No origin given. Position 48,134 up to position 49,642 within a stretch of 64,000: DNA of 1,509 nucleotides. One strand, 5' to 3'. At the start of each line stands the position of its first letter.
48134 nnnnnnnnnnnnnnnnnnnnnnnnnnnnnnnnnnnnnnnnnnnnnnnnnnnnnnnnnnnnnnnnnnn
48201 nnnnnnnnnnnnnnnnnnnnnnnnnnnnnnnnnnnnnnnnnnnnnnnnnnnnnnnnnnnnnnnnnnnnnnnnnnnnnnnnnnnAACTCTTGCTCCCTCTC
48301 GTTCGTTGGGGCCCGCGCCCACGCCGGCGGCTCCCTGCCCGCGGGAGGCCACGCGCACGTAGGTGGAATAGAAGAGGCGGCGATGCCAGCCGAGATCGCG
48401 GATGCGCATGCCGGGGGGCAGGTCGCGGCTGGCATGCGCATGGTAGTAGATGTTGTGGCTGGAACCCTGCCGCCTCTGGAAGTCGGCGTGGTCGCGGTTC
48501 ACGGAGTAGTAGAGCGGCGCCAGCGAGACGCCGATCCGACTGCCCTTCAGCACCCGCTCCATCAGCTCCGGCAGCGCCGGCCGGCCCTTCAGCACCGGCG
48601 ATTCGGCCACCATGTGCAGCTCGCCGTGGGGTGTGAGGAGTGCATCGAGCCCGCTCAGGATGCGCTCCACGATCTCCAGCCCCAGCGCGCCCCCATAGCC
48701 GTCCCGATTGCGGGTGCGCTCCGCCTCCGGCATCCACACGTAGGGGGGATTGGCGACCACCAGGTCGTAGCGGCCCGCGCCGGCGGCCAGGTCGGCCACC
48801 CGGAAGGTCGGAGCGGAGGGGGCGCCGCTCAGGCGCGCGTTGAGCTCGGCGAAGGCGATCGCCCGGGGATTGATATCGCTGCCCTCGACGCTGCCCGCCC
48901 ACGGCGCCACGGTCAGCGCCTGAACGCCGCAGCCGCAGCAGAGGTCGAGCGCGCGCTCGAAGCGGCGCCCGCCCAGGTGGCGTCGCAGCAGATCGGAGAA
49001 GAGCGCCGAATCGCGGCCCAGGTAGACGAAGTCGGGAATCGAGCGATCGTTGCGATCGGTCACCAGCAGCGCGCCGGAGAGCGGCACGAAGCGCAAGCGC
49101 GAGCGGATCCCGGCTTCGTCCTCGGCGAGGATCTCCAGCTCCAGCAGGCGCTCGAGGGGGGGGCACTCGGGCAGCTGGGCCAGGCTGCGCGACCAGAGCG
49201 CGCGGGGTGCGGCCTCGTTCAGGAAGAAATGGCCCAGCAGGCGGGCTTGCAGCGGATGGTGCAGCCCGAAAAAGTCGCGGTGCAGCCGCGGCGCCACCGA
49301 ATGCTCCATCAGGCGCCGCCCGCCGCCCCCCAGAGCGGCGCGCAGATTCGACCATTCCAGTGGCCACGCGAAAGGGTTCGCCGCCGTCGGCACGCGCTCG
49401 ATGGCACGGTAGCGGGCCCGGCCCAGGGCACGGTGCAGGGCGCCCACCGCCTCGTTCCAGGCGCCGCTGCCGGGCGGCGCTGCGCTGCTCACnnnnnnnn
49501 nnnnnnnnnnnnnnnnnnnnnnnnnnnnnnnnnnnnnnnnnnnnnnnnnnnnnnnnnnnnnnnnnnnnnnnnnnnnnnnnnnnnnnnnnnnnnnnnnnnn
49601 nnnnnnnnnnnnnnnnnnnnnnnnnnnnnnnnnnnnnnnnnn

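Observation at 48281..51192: NodU-type carbamoyltransferase coupled (GTGA overlap) to an NPPY-motif methyltransferase inside a glycan operon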

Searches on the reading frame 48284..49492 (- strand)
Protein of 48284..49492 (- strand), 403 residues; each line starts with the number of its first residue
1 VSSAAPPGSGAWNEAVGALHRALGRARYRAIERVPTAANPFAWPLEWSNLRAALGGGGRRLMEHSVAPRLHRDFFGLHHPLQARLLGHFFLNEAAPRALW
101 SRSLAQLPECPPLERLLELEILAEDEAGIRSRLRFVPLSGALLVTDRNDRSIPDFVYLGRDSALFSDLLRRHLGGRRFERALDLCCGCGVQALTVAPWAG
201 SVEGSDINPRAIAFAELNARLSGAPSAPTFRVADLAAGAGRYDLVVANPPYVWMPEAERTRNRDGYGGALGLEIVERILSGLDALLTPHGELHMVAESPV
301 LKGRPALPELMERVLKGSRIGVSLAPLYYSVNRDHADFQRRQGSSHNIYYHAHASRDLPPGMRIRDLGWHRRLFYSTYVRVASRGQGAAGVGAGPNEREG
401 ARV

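Call 5: search_protein_families(library=pfam, proteins=[window:48284-49492:-], max_evalue=0.01)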
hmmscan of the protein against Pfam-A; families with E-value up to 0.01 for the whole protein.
window:48284-49492:- (403 aa): 7 families
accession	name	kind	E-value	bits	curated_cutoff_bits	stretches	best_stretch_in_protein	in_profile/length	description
PF05175.20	MTS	-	1.4e-12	48.1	23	1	166-311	20-154/170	Methyltransferase small domain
PF13649.12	Methyltransf_25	-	8.8e-06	26.8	27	1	182-258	2-81/97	Methyltransferase domain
PF01170.24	UPF0020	-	0.00026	21.2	22.3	1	202-251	79-131/197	RMKL-like, methyltransferase domain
PF09445.16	Methyltransf_15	-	0.00098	19.2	22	1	180-226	3-49/165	RNA cap guanine-N2 methyltransferase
PF06325.19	PrmA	-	0.0023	17.9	22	1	179-248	163-233/296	Ribosomal protein L11 methyltransferase (PrmA)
PF13847.12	Methyltransf_31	-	0.0025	17.9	27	1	180-248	6-81/145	Methyltransferase domain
PF13489.12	Methyltransf_23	-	0.0034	17.6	27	1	164-248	8-88/164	Methyltransferase domain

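Call 6: search_protein_families(library=ncbifam, proteins=[window:48284-49492:-], max_evalue=0.01)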
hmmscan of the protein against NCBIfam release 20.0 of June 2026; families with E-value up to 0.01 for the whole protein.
window:48284-49492:- (403 aa): 19 families
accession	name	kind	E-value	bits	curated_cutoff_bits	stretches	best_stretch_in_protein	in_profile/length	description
NF011529.0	PRK14968.1-3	equivalog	9.6e-16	57.8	162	1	168-298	25-158/198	putative methyltransferase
TIGR03534.1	RF_mod_PrmC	equivalog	1.6e-15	57.3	199.1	1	178-294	89-217/253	peptide chain release factor N(5)-glutamine methyltransferase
TIGR00537.1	hemK_rel_arch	hypoth_equivalog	1.6e-10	40.9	87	1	168-298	10-142/179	HemK2/MTQ2 family protein methyltransferase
TIGR03533.1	L3_gln_methyl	equivalog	2.5e-10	40.1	229.7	1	166-292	110-247/284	50S ribosomal protein L3 N(5)-glutamine methyltransferase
TIGR00536.1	hemK_fam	subfamily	1.6e-09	37.2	115.5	1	178-290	115-238/286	HemK family protein methyltransferase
NF011527.0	PRK14968.1-1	equivalog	6e-08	32.6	242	1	150-296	8-151/192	putative methyltransferase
TIGR03704.1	PrmC_rel_meth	equivalog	2.4e-07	30.4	248.8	1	181-294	90-214/251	putative protein N(5)-glutamine methyltransferase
TIGR02021.1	BchM-ChlM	equivalog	6e-07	29.1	158.9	1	179-248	56-125/218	magnesium protoporphyrin IX methyltransferase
NF011530.0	PRK14968.1-4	equivalog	2.3e-06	27.1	243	1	179-313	41-172/202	putative methyltransferase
NF004851.0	PRK06202.1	equivalog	5.8e-06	25.9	243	1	163-248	46-136/237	hypothetical protein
NF001790.0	PRK00517.3-3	equivalog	1.6e-05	24.4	269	1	177-248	122-198/262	50S ribosomal protein L11 methyltransferase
NF002909.0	PRK03522.2-1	equivalog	0.00086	18.6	553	1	180-250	235-308/374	23S rRNA (uracil(747)-C(5))-methyltransferase RlmC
NF002910.0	PRK03522.2-3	equivalog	0.0011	18.1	558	1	179-250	236-317/383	23S rRNA (uracil(747)-C(5))-methyltransferase RlmC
NF001786.0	PRK00517.2-4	equivalog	0.0019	17.4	327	1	179-248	145-213/277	50S ribosomal protein L11 methyltransferase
NF001784.0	PRK00517.2-1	equivalog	0.0025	17.3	244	1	171-248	145-228/290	50S ribosomal protein L11 methyltransferase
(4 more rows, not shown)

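Call 7: find_homologous_proteins(query=window:48284-49492:-)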
Query window:48284-49492:- (403 aa): 59 proteins with E <= 0.001 among 8000 candidates.
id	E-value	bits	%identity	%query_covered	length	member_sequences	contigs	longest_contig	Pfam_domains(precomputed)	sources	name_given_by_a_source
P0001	1.4e-268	909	100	100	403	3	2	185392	PF05175.21,PF13649.13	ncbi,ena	-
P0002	7.5e-154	531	64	95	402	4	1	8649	PF13847.13,PF06325.20,PF05175.21,PF13649.13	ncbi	-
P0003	8.6e-152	524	64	95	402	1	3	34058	PF13847.13,PF06325.20,PF05175.21,PF13649.13,PF01170.25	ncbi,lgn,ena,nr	ncbi:MAG: hypothetical protein CME06_17985 [Gemmatimonadetes bacterium]|nr:hypothetical protein [Gem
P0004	2.0e-107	378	51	94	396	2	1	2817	PF05175.21,PF01170.25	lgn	-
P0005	8.1e-104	366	51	93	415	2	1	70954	PF13847.13,PF05175.21,PF13649.13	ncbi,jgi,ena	-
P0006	1.5e-98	349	49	94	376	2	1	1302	PF13847.13,PF06325.20,PF05175.21,PF13649.13,PF01170.25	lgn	-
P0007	1.8e-89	319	45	94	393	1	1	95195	PF13847.13,PF13489.13,PF06325.20,PF05175.21,PF13649.13,PF09445.17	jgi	jgi:SAM-dependent methyltransferase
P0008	2.3e-88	315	53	69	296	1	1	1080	PF13847.13,PF06325.20,PF05175.21,PF13649.13,PF01170.25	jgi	-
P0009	3.5e-83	298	45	96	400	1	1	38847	PF13847.13,PF06325.20,PF05175.21,PF13649.13,PF09445.17,PF08242.19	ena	-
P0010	2.8e-82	295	44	91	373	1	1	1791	PF13847.13,PF13489.13,PF06325.20,PF05175.21,PF13649.13,PF09445.17,PF08242.19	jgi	jgi:SAM-dependent methyltransferase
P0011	8.3e-82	294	45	94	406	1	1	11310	PF13847.13,PF06325.20,PF05175.21,PF13649.13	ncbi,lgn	-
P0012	3.8e-81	291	58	61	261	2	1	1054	PF05175.21,PF13649.13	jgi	jgi:SAM-dependent methyltransferase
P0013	1.9e-37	147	33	83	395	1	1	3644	PF13847.13,PF06325.20,PF05175.21,PF13649.13,PF08241.19,PF08242.19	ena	-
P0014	6.5e-35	139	35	84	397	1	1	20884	PF13847.13,PF06325.20,PF05175.21,PF13649.13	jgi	jgi:SAM-dependent methyltransferase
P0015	1.4e-29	122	34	64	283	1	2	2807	PF06325.20,PF05175.21,PF13649.13,PF01170.25,PF09445.17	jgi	jgi:SAM-dependent methyltransferase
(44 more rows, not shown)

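Call 8: find_encoding_contigs(protein=P0001, flank=10000, max_places=3)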
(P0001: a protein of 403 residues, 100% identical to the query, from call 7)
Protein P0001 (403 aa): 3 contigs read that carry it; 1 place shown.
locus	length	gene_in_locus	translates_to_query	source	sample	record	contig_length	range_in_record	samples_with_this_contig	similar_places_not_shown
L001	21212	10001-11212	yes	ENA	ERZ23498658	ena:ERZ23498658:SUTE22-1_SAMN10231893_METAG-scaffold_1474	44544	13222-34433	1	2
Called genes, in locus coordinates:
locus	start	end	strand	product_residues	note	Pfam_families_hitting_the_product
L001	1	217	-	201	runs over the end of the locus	PF00376:MerR, PF12728:HTH_17, PF13411:MerR_1 (faint), PF00072:Response_reg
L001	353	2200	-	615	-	PF00072:Response_reg, PF13188:PAS_8 (faint), PF13426:PAS_9 (faint), PF00989:PAS, PF08448:PAS_4 (weak), PF02518:HATPase_c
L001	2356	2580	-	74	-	PF00462:Glutaredoxin, PF04908:SH3BGR (faint)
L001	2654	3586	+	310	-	PF00535:Glycos_transf_2, PF13641:Glyco_tranf_2_3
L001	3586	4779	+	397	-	PF13439:Glyco_transf_4, PF13579:Glyco_trans_4_4, PF00534:Glycos_transf_1, PF13692:Glyco_trans_1_4, PF13524:Glyco_trans_1_2 (weak)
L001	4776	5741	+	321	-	PF13489:Methyltransf_23, PF08241:Methyltransf_11, PF08242:Methyltransf_12, PF13649:Methyltransf_25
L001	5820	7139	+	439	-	PF13231:PMT_2 (weak)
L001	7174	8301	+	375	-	PF13439:Glyco_transf_4, PF13579:Glyco_trans_4_4, PF13692:Glyco_trans_1_4, PF00534:Glycos_transf_1 (weak)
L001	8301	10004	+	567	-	PF02543:Carbam_trans_N, PF16861:Carbam_trans_C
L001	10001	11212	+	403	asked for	PF05175:MTS, PF13649:Methyltransf_25 (weak)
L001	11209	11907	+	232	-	PF00535:Glycos_transf_2, PF13641:Glyco_tranf_2_3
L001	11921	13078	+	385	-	PF13439:Glyco_transf_4, PF13477:Glyco_trans_4_2, PF20706:GT4-conflict, PF13579:Glyco_trans_4_4, PF00534:Glycos_transf_1, PF13692:Glyco_trans_1_4, PF13524:Glyco_trans_1_2 (weak)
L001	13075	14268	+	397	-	PF00953:Glycos_transf_4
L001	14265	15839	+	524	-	PF01943:Polysacc_synt, PF01554:MatE (weak), PF13440:Polysacc_synt_3, PF01554:MatE (weak)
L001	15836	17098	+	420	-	PF20706:GT4-conflict, PF00534:Glycos_transf_1, PF13692:Glyco_trans_1_4, PF13524:Glyco_trans_1_2 (weak)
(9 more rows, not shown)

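Call 9: find_encoding_contigs(protein=P0003, flank=10000, max_places=3)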
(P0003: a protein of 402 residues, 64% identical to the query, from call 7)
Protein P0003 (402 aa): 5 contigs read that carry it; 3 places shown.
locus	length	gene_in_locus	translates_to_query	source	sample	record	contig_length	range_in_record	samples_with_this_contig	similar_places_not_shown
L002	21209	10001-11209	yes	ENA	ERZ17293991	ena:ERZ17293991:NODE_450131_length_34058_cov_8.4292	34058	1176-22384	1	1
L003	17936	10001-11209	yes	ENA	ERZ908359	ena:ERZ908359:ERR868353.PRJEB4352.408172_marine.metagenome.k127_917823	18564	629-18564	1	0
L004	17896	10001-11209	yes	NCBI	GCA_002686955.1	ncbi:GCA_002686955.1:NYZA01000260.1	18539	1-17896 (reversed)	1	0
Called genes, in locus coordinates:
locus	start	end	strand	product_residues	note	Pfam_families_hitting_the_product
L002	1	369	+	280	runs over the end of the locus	PF00535:Glycos_transf_2, PF10111:Glyco_tranf_2_2 (weak), PF13641:Glyco_tranf_2_3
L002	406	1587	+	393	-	PF13439:Glyco_transf_4, PF13579:Glyco_trans_4_4, PF00534:Glycos_transf_1, PF13692:Glyco_trans_1_4, PF13524:Glyco_trans_1_2 (weak)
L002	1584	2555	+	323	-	PF13489:Methyltransf_23, PF08241:Methyltransf_11, PF08242:Methyltransf_12, PF13649:Methyltransf_25, PF13847:Methyltransf_31 (weak)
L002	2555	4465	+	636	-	PF13522:GATase_6, PF13537:GATase_7, PF00733:Asn_synthase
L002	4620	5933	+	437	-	PF13231:PMT_2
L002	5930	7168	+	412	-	PF13439:Glyco_transf_4 (weak), PF13579:Glyco_trans_4_4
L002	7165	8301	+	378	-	PF13579:Glyco_trans_4_4 (weak), PF13439:Glyco_transf_4, PF13692:Glyco_trans_1_4 (weak), PF00534:Glycos_transf_1 (weak)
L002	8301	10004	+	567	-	PF02543:Carbam_trans_N, PF22521:HypF_C_2 (weak), PF16861:Carbam_trans_C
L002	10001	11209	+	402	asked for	PF05175:MTS, PF01170:UPF0020 (faint), PF06325:PrmA (weak), PF13847:Methyltransf_31 (weak), PF13649:Methyltransf_25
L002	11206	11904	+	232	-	PF00535:Glycos_transf_2, PF13641:Glyco_tranf_2_3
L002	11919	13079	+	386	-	PF13439:Glyco_transf_4, PF13477:Glyco_trans_4_2, PF13579:Glyco_trans_4_4, PF20706:GT4-conflict (weak), PF00534:Glycos_transf_1, PF13692:Glyco_trans_1_4, PF13524:Glyco_trans_1_2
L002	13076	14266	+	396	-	PF00953:Glycos_transf_4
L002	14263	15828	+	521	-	PF01943:Polysacc_synt, PF13440:Polysacc_synt_3, PF01554:MatE (weak)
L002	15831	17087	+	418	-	PF13579:Glyco_trans_4_4 (weak), PF20706:GT4-conflict (weak), PF00534:Glycos_transf_1, PF13692:Glyco_trans_1_4, PF13524:Glyco_trans_1_2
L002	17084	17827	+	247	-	PF23023:Anti-Pycsar_Apyc1, PF00753:Lactamase_B, PF12706:Lactamase_B_2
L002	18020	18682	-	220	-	PF13174:TPR_6 (faint), PF09976:TPR_21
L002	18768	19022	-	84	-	-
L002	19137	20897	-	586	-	PF13174:TPR_6 (faint), PF13432:TPR_16 (weak), PF13525:YfiO (weak), PF11741:AMIN, PF01520:Amidase_3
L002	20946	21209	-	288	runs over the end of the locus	PF01144:CoA_trans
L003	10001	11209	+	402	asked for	PF05175:MTS, PF01170:UPF0020 (faint), PF06325:PrmA (weak), PF13847:Methyltransf_31 (weak), PF13649:Methyltransf_25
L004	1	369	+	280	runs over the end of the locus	PF00535:Glycos_transf_2, PF10111:Glyco_tranf_2_2 (weak), PF13641:Glyco_tranf_2_3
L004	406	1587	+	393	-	PF13439:Glyco_transf_4, PF13579:Glyco_trans_4_4, PF00534:Glycos_transf_1, PF13692:Glyco_trans_1_4, PF13524:Glyco_trans_1_2 (weak)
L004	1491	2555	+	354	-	PF13489:Methyltransf_23, PF08241:Methyltransf_11, PF08242:Methyltransf_12, PF13649:Methyltransf_25, PF13847:Methyltransf_31 (weak)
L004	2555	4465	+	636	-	PF13522:GATase_6, PF13537:GATase_7, PF00733:Asn_synthase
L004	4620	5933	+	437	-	PF13231:PMT_2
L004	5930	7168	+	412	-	PF13439:Glyco_transf_4 (weak), PF13579:Glyco_trans_4_4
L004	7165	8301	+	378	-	PF13579:Glyco_trans_4_4 (weak), PF13439:Glyco_transf_4, PF13692:Glyco_trans_1_4 (weak), PF00534:Glycos_transf_1 (weak)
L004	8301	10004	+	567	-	PF02543:Carbam_trans_N, PF22521:HypF_C_2 (weak), PF16861:Carbam_trans_C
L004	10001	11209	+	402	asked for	PF05175:MTS, PF01170:UPF0020 (faint), PF06325:PrmA (weak), PF13847:Methyltransf_31 (weak), PF13649:Methyltransf_25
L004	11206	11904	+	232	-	PF00535:Glycos_transf_2, PF13641:Glyco_tranf_2_3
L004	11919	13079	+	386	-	PF13439:Glyco_transf_4, PF13477:Glyco_trans_4_2, PF13579:Glyco_trans_4_4, PF20706:GT4-conflict (weak), PF00534:Glycos_transf_1, PF13692:Glyco_trans_1_4, PF13524:Glyco_trans_1_2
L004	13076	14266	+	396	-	PF00953:Glycos_transf_4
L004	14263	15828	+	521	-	PF01943:Polysacc_synt, PF13440:Polysacc_synt_3, PF01554:MatE (weak)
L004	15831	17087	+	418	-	PF13579:Glyco_trans_4_4 (weak), PF20706:GT4-conflict (weak), PF00534:Glycos_transf_1, PF13692:Glyco_trans_1_4, PF13524:Glyco_trans_1_2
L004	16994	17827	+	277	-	PF23023:Anti-Pycsar_Apyc1, PF00753:Lactamase_B, PF12706:Lactamase_B_2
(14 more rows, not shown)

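Call 10: find_encoding_contigs(protein=P0005, flank=10000, max_places=3)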
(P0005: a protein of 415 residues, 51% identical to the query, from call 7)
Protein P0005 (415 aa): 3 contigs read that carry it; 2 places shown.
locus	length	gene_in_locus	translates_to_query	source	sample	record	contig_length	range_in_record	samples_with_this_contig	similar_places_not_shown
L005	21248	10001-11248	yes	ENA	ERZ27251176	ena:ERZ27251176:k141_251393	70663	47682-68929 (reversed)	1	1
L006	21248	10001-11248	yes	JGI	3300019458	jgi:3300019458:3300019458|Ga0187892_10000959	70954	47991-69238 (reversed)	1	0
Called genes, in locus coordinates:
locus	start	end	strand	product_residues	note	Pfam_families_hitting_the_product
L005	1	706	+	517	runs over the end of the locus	PF01841:Transglut_core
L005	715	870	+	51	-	-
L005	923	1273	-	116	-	-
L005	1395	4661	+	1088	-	PF18135:Type_ISP_C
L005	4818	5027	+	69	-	-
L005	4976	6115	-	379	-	PF01145:Band_7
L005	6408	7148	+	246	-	-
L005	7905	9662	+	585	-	PF00072:Response_reg, PF08668:HDOD, PF01966:HD (weak)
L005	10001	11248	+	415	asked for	PF05175:MTS, PF13649:Methyltransf_25 (weak), PF13847:Methyltransf_31 (weak)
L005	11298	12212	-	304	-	PF01522:Polysacc_deac_1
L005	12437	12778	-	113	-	-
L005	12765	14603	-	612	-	PF02543:Carbam_trans_N, PF16861:Carbam_trans_C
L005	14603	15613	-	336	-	PF00657:Lipase_GDSL (faint), PF13472:Lipase_GDSL_2 (weak)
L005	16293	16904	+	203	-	-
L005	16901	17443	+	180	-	-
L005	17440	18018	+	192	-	-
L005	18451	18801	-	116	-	-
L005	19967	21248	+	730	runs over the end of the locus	PF00069:Pkinase, PF07714:PK_Tyr_Ser-Thr, PF01636:APH (faint), PF03109:ABC1 (weak), PF14531:Kinase-like (weak), PF17667:Pkinase_fungal (faint)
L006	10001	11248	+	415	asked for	PF05175:MTS, PF13649:Methyltransf_25 (weak), PF13847:Methyltransf_31 (weak)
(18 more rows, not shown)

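Call 11: find_encoding_contigs(protein=P0007, flank=8000, max_places=2)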
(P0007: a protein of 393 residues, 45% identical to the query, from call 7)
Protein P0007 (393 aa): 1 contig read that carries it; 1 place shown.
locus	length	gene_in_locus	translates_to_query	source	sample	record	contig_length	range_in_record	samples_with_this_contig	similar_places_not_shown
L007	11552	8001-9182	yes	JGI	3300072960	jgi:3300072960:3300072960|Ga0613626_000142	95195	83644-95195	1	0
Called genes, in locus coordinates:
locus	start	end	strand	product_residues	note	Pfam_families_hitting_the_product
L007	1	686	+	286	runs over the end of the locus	PF00535:Glycos_transf_2, PF10111:Glyco_tranf_2_2 (weak), PF13641:Glyco_tranf_2_3, PF13632:Glyco_trans_2_3 (weak)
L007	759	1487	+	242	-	PF00106:adh_short, PF08659:KR, PF13561:adh_short_C2, PF08643:DUF1776 (weak)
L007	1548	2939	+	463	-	PF03721:UDPG_MGDP_dh_N, PF00984:UDPG_MGDP_dh, PF03720:UDPG_MGDP_dh_C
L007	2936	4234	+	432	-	PF16254:DUF4910, PF09940:DUF2172, PF04389:Peptidase_M28, PF16221:HTH_47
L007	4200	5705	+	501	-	PF04892:VanZ-LLP1, PF13385:Laminin_G_3 (faint)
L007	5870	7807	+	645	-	PF13727:CoA_binding_3, PF01073:3Beta_HSD, PF01370:Epimerase, PF02719:Polysacc_synt_2, PF04321:RmlD_sub_bind, PF16363:GDP_Man_Dehyd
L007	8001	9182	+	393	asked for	PF05175:MTS, PF06325:PrmA (weak), PF13489:Methyltransf_23 (weak), PF09445:Methyltransf_15 (weak), PF13847:Methyltransf_31, PF13649:Methyltransf_25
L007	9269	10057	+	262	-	PF13489:Methyltransf_23, PF13649:Methyltransf_25, PF13847:Methyltransf_31, PF08241:Methyltransf_11, PF08242:Methyltransf_12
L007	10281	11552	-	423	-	?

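Call 12: find_encoding_contigs(protein=P0009, flank=8000, max_places=2)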
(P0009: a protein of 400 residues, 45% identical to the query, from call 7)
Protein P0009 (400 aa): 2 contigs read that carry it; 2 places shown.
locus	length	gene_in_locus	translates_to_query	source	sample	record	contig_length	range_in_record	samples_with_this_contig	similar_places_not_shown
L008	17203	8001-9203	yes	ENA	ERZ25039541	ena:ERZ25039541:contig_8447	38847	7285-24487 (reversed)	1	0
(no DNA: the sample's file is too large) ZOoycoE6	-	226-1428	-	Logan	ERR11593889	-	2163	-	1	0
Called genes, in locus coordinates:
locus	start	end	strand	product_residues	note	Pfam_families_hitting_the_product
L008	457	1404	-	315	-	-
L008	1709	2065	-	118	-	-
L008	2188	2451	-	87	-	-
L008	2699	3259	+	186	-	PF07638:Sigma70_ECF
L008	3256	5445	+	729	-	PF00069:Pkinase, PF03109:ABC1 (faint), PF07714:PK_Tyr_Ser-Thr, PF01636:APH (weak), PF00211:Guanylate_cyc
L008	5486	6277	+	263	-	-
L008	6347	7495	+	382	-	PF00515:TPR_1 (faint), PF07719:TPR_2 (faint), PF13174:TPR_6 (faint), PF13428:TPR_14 (faint), PF13176:TPR_7 (faint), PF13181:TPR_8 (faint), PF13424:TPR_12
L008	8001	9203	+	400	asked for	PF05175:MTS, PF06325:PrmA, PF08242:Methyltransf_12 (weak), PF09445:Methyltransf_15 (weak), PF13649:Methyltransf_25, PF13847:Methyltransf_31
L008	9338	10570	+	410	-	PF13472:Lipase_GDSL_2 (faint)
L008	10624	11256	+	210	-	PF05598:DUF772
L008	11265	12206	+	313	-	PF01609:DDE_Tnp_1 (weak)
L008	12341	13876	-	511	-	-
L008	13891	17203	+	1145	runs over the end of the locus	PF00211:Guanylate_cyc, PF13191:AAA_16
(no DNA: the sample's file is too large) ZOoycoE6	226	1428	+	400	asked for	PF05175:MTS, PF06325:PrmA, PF08242:Methyltransf_12 (weak), PF09445:Methyltransf_15 (weak), PF13649:Methyltransf_25, PF13847:Methyltransf_31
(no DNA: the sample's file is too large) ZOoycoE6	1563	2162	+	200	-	?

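Call 13: find_encoding_contigs(protein=P0014, flank=8000, max_places=2)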
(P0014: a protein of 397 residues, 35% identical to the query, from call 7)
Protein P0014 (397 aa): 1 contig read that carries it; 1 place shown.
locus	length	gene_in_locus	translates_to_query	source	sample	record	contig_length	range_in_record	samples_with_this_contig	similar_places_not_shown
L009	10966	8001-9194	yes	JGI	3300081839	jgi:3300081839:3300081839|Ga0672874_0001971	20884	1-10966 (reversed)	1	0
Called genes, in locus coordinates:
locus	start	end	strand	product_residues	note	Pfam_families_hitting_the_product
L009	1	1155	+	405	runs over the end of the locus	PF02786:CPSase_L_D2 (weak), PF02222:ATP-grasp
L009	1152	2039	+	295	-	-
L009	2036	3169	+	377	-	PF11806:Enterochelin_N (faint), PF00756:Esterase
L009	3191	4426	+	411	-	-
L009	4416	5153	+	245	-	PF00756:Esterase (weak)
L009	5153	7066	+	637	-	PF04107:GCS2, PF00571:CBS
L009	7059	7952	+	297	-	PF24827:AstE_AspA_cat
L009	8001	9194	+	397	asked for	PF06325:PrmA, PF05175:MTS, PF13649:Methyltransf_25, PF13847:Methyltransf_31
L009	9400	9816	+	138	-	-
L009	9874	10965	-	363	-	?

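Call 14: find_encoding_contigs(protein=P0011, flank=8000, max_places=2)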
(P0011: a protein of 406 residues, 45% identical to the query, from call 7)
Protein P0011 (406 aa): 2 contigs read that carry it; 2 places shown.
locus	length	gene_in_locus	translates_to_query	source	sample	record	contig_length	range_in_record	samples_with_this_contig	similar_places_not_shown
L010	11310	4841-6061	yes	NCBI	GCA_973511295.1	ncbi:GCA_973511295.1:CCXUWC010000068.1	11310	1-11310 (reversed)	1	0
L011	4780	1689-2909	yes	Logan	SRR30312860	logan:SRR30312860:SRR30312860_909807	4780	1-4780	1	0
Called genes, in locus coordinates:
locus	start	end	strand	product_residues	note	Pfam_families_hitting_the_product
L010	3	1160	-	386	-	?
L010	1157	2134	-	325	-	PF01073:3Beta_HSD, PF01370:Epimerase, PF02719:Polysacc_synt_2, PF04321:RmlD_sub_bind, PF16363:GDP_Man_Dehyd, PF07993:NAD_binding_4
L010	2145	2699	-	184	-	-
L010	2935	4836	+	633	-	PF13522:GATase_6, PF13537:GATase_7, PF00733:Asn_synthase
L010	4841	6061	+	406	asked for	PF05175:MTS, PF06325:PrmA (weak), PF13847:Methyltransf_31, PF13649:Methyltransf_25 (weak)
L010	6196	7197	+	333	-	PF00657:Lipase_GDSL (faint), PF13472:Lipase_GDSL_2 (weak)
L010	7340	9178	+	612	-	PF02543:Carbam_trans_N, PF16861:Carbam_trans_C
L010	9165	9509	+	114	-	-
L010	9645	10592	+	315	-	PF01522:Polysacc_deac_1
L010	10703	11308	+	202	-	?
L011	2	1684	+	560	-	?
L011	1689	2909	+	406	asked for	PF05175:MTS, PF06325:PrmA (weak), PF13847:Methyltransf_31, PF13649:Methyltransf_25 (weak)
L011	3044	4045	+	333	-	PF00657:Lipase_GDSL (faint), PF13472:Lipase_GDSL_2 (weak)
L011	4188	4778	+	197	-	?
